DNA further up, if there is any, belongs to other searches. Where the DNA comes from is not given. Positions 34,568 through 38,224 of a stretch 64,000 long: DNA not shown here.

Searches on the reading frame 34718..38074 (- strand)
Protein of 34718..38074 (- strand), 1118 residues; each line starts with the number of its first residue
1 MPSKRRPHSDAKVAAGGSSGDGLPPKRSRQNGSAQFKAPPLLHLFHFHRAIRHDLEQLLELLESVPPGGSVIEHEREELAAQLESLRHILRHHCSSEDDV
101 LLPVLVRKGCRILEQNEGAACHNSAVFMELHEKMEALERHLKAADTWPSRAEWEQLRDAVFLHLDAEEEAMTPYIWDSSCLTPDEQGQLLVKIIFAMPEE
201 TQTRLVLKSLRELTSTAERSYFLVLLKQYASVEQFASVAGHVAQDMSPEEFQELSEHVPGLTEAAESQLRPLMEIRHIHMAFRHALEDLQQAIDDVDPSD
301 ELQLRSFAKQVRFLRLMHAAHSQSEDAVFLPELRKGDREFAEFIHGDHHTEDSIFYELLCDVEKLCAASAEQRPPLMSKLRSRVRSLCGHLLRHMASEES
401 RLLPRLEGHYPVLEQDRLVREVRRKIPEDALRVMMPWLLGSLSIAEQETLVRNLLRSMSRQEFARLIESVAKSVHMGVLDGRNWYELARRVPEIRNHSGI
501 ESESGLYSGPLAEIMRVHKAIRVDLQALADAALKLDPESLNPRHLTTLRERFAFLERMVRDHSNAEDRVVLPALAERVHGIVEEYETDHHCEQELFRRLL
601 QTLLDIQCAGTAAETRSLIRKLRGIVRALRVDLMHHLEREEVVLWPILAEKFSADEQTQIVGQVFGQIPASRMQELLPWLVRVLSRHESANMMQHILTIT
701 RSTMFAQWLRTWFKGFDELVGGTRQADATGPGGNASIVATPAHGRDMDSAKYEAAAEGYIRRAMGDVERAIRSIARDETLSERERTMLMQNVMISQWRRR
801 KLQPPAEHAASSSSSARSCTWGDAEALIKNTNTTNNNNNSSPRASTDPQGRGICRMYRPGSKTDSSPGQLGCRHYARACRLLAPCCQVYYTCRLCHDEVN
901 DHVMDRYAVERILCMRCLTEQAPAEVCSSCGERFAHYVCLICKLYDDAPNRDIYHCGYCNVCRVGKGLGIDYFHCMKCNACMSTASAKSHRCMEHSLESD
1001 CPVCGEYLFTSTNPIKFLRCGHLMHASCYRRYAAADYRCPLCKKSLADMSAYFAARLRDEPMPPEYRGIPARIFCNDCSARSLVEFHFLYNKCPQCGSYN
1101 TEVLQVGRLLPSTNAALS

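Call 29: search_protein_families(library=pfam, proteins=[window:34718-38074:-], max_evalue=0.001)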
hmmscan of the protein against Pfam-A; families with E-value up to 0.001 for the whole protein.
window:34718-38074:- (1118 aa): 7 families
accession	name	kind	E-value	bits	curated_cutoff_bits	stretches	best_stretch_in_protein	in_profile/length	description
PF01814.28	Hemerythrin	-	2e-25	90.2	25.3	4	274-406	5-127/127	Hemerythrin HHE cation binding domain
PF14599.11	zinc_ribbon_6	-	1.7e-18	66.7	27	1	1049-1101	3-58/59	Zinc-ribbon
PF05495.17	zf-CHY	-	4.2e-18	66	31.3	1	872-937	1-68/68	CHY zinc finger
PF13639.12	zf-RING_2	-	1.1e-07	32.4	27.3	1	1000-1043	2-44/44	Ring finger domain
PF14634.12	zf-RING_5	-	1.1e-06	29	27.9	1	1001-1044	2-43/43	zinc-RING finger domain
PF13923.12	zf-C3HC4_2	-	0.00011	22.4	27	1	1001-1042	2-40/40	Zinc finger, C3HC4 type (RING finger)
PF00097.31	zf-C3HC4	-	0.00016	21.9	21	1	1001-1042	1-40/40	Zinc finger, C3HC4 type (RING finger)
